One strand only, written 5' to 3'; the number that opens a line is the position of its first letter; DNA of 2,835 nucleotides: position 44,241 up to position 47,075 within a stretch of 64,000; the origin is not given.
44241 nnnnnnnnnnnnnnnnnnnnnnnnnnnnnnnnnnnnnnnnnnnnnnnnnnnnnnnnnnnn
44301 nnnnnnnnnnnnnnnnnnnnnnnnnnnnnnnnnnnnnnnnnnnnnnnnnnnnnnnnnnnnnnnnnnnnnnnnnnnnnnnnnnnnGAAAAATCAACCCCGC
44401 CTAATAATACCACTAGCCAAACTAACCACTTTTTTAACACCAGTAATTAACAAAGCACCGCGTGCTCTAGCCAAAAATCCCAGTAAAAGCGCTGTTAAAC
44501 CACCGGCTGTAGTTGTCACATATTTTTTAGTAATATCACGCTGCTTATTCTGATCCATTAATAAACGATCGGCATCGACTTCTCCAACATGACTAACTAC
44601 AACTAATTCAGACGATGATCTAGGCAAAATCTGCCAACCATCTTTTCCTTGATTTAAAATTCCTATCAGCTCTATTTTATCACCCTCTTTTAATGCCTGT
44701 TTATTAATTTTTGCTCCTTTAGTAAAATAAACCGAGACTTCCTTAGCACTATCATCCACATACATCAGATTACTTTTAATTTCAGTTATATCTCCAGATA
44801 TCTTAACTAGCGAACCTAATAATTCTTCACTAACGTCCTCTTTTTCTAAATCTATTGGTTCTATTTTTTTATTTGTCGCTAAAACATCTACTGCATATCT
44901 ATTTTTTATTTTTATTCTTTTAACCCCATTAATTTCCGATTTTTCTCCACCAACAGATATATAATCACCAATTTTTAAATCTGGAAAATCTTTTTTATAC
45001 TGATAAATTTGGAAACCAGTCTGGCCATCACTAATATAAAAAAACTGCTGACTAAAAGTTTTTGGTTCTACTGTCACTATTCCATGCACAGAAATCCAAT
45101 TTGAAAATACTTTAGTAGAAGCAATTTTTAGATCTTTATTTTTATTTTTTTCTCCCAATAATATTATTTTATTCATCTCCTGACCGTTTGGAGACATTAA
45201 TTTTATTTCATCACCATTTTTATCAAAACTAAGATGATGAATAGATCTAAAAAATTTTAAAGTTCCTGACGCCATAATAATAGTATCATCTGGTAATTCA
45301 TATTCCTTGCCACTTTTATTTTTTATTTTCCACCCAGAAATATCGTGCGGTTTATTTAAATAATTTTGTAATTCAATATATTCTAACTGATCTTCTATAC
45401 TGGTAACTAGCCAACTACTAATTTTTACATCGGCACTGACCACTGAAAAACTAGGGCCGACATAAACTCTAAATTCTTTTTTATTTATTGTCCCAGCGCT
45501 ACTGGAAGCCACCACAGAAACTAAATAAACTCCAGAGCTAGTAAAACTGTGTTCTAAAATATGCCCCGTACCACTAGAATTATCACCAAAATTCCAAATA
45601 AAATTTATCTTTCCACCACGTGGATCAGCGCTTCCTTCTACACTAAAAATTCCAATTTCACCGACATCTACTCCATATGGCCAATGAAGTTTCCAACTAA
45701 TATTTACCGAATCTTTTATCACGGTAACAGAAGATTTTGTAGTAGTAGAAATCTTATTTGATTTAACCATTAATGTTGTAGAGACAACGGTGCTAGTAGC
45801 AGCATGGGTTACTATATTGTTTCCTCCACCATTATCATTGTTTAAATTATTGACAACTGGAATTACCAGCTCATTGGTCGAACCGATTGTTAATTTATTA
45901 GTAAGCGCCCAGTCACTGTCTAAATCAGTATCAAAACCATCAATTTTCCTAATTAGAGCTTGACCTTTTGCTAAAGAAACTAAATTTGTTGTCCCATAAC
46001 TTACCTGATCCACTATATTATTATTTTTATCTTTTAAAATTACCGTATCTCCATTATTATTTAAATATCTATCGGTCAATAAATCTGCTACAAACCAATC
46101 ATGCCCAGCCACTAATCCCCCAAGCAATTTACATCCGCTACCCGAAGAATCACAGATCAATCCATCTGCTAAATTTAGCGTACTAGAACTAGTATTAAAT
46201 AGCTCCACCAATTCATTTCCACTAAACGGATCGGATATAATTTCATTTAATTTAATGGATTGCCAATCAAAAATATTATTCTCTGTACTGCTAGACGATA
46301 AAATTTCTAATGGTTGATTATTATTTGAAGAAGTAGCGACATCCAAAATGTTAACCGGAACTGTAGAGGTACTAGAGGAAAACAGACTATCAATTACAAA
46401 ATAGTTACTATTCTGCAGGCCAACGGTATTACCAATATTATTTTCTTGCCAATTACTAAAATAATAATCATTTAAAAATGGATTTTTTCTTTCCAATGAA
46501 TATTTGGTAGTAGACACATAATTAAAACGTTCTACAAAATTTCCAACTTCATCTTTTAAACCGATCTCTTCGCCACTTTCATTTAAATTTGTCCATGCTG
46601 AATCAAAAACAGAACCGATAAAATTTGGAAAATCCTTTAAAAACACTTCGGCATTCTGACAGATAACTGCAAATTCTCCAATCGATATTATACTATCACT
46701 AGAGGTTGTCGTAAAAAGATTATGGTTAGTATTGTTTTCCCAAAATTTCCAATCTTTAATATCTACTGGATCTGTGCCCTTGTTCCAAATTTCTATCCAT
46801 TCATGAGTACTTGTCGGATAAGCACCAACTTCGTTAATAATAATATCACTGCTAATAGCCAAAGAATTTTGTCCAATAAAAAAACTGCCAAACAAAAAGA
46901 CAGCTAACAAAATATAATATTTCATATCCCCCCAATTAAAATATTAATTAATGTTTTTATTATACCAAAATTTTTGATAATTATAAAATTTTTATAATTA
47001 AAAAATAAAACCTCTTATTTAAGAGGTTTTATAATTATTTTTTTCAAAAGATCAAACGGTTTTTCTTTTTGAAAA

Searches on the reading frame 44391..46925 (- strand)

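Call 59: search_protein_families(library=pfam, proteins=[window:44391-46925:-], max_evalue=0.01)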
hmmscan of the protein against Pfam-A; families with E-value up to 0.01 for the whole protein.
window:44391-46925:- (844 aa): 4 families
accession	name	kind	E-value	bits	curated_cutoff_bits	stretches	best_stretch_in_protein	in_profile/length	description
PF00932.25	LTD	-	1.8e-34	118.9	34.3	3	25-137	5-108/109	Lamin Tail Domain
PF18911.6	PKD_4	-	2.8e-11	43.7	27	1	420-487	15-83/85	PKD domain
PF00801.26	PKD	-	3.7e-08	33.7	23.5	1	427-481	19-73/80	PKD domain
PF01336.31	tRNA_anti-codon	-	0.00016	22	27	0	707-767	1-68/75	OB-fold nucleic acid binding domain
